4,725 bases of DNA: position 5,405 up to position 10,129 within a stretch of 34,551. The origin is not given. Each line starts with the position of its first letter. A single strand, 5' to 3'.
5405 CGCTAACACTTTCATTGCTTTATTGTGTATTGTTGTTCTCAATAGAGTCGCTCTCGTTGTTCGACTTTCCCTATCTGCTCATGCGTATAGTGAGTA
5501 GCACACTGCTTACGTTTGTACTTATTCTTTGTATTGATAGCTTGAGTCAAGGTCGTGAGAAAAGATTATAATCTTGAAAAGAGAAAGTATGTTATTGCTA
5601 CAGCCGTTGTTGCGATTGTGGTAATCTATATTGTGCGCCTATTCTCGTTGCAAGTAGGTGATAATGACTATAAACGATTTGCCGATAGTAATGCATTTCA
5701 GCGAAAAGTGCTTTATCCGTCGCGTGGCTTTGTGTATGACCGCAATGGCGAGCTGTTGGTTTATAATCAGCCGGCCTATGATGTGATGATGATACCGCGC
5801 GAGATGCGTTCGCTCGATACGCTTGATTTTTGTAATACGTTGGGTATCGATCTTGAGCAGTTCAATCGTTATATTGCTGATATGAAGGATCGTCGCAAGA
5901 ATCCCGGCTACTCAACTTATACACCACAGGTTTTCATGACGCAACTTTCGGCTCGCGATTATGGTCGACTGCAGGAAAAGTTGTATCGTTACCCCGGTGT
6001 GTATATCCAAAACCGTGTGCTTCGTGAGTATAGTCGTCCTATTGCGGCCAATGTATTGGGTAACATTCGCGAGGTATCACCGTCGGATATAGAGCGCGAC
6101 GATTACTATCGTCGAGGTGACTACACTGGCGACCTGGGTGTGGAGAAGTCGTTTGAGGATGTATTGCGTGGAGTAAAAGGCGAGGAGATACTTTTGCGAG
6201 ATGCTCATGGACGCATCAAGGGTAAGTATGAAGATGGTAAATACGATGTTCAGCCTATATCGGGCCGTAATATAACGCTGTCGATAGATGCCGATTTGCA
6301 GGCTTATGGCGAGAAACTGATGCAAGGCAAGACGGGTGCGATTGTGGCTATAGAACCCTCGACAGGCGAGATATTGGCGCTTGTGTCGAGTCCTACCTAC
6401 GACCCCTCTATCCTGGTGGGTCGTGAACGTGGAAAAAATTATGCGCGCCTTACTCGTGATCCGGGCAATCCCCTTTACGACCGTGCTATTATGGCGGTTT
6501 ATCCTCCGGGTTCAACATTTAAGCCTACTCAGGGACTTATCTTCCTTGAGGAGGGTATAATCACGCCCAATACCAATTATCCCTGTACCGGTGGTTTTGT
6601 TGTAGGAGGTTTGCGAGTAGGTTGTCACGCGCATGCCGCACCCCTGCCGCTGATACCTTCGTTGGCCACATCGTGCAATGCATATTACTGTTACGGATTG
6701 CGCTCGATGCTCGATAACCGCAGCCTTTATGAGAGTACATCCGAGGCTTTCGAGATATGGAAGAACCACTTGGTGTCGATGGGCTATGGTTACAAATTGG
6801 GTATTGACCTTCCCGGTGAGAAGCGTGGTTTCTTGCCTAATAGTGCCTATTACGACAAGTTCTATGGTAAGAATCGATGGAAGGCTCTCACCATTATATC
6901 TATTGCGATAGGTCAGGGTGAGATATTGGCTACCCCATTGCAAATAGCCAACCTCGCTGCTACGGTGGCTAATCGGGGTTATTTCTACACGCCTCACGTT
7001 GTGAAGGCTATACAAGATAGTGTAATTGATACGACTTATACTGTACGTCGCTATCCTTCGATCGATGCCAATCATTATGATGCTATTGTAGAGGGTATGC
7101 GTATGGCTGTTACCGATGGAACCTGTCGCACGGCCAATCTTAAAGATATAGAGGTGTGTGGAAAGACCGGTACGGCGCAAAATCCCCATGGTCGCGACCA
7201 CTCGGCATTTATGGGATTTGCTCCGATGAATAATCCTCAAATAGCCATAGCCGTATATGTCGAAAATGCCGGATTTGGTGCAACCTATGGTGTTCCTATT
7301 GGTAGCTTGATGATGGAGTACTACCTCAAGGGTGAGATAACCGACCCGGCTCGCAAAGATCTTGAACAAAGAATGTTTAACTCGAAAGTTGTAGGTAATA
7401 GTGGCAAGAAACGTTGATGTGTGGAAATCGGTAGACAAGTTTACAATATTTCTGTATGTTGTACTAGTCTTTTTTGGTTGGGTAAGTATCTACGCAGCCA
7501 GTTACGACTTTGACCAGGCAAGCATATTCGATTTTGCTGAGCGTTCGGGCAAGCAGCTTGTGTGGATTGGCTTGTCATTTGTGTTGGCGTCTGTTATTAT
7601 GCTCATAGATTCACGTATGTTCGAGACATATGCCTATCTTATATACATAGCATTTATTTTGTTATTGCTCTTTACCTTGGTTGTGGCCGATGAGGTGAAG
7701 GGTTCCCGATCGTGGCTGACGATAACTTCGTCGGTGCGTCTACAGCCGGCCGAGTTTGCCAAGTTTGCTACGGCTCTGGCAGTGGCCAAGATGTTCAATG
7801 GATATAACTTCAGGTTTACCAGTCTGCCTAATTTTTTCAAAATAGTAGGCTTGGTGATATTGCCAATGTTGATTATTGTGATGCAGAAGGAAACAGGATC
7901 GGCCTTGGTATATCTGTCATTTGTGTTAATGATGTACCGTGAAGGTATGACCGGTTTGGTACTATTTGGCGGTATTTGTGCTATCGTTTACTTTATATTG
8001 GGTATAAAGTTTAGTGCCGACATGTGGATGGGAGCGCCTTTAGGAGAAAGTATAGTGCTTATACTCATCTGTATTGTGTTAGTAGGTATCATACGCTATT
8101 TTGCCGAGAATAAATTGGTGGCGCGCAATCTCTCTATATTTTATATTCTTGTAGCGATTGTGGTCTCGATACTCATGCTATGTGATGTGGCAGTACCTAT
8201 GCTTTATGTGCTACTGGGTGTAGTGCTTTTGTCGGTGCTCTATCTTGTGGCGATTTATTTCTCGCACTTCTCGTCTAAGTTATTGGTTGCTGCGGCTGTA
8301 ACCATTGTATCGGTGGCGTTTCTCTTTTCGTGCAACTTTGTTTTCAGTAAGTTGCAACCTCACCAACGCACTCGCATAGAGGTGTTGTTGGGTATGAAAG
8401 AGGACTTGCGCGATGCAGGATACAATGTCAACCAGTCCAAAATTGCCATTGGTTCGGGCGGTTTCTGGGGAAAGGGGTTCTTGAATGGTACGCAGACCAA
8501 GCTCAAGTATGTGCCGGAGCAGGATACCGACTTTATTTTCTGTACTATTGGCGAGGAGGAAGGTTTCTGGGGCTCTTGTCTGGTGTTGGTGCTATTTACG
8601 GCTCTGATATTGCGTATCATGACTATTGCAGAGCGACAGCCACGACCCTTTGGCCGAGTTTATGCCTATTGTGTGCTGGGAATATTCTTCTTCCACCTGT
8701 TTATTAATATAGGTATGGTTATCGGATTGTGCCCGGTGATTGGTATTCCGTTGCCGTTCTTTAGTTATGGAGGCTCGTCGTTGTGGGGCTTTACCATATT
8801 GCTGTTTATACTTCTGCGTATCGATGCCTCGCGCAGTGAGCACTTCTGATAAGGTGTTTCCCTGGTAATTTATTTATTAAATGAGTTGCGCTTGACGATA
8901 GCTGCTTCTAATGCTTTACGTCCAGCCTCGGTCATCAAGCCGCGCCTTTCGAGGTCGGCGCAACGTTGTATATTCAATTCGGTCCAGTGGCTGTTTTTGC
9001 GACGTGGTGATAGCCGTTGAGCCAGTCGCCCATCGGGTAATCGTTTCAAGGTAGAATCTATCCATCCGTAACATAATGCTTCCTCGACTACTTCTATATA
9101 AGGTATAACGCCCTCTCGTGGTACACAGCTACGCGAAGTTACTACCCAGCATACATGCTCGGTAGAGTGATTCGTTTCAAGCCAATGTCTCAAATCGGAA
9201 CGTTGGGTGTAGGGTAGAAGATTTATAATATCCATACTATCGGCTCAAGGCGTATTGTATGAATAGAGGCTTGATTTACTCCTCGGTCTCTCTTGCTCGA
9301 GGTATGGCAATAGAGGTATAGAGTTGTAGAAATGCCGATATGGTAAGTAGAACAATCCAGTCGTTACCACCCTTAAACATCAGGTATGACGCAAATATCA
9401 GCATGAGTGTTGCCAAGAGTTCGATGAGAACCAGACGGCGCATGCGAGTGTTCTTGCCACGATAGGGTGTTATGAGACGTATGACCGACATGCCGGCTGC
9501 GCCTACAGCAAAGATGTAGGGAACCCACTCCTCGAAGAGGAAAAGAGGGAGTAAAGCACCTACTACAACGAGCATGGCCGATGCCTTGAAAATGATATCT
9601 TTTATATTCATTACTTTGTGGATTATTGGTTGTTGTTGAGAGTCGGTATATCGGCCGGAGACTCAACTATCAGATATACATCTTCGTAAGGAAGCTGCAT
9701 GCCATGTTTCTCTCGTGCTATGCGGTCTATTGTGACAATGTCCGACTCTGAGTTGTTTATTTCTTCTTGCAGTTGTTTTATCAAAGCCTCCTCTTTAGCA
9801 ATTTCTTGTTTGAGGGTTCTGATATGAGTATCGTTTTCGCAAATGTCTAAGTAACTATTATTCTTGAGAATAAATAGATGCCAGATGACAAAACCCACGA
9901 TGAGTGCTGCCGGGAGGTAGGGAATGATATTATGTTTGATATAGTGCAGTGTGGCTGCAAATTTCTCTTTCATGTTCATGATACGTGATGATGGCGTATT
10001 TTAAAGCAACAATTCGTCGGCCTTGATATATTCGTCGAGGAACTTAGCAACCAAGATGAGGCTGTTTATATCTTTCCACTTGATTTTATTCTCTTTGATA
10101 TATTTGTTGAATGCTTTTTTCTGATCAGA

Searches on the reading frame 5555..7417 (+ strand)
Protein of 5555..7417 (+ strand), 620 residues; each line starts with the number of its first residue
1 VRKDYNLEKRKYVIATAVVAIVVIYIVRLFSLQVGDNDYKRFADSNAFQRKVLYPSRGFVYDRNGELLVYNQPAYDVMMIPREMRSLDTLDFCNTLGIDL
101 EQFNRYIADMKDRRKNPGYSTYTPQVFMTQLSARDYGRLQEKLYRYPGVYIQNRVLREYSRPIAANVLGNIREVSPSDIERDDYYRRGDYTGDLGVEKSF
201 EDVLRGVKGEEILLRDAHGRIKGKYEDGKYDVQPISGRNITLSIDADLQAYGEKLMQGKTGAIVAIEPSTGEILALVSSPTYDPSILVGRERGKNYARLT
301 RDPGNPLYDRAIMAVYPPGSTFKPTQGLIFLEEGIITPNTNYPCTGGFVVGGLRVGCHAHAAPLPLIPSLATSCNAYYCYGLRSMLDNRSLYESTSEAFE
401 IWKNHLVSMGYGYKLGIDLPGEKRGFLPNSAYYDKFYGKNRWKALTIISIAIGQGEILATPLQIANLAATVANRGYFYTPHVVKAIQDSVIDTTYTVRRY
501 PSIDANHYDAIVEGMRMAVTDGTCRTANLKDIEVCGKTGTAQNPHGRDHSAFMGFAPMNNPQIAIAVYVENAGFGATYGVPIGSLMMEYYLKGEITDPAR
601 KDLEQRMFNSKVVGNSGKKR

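Call 55: search_protein_families(library=pfam, proteins=[window:5555-7417:+], max_evalue=0.001)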
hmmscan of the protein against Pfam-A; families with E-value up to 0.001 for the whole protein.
window:5555-7417:+ (620 aa): 2 families
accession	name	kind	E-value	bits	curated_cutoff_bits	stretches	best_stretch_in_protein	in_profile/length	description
PF00905.27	Transpeptidase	-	4e-49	167.9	22.1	1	261-578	1-289/299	Penicillin binding protein transpeptidase domain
PF03717.20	PBP_dimer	-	1.2e-35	124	24.4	1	54-223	3-177/180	Penicillin-binding Protein dimerisation domain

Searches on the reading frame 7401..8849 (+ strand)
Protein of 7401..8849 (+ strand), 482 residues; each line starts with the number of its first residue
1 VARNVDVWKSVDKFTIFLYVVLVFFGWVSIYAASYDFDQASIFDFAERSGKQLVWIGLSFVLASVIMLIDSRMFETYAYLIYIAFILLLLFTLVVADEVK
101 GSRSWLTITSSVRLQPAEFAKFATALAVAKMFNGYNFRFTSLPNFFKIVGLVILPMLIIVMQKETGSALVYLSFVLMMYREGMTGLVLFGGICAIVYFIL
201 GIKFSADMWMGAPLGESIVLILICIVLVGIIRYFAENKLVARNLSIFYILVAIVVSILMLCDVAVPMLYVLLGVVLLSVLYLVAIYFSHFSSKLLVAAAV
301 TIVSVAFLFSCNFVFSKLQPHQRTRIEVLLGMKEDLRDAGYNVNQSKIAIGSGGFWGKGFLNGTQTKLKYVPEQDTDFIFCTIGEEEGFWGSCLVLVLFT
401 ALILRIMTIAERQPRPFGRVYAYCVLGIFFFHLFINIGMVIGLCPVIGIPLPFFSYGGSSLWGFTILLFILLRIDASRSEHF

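Call 55: search_protein_families(library=pfam, proteins=[window:7401-8849:+], max_evalue=0.001)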
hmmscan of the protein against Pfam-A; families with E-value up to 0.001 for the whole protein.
window:7401-8849:+ (482 aa): 1 family
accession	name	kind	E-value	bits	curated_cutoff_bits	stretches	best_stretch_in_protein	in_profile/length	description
PF01098.24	FTSW_RODA_SPOVE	-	7.7e-79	265.7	26.4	2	235-479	121-355/356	Cell cycle protein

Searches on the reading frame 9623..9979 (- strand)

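Call 55: search_protein_families(library=pfam, proteins=[window:9623-9979:-], max_evalue=0.001)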
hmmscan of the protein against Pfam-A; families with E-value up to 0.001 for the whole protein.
window:9623-9979:- (118 aa): 1 family
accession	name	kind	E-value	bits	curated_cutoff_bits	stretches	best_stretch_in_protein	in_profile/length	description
PF04977.20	DivIC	-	5.4e-11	42.6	28.9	1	29-106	3-79/80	Septum formation initiator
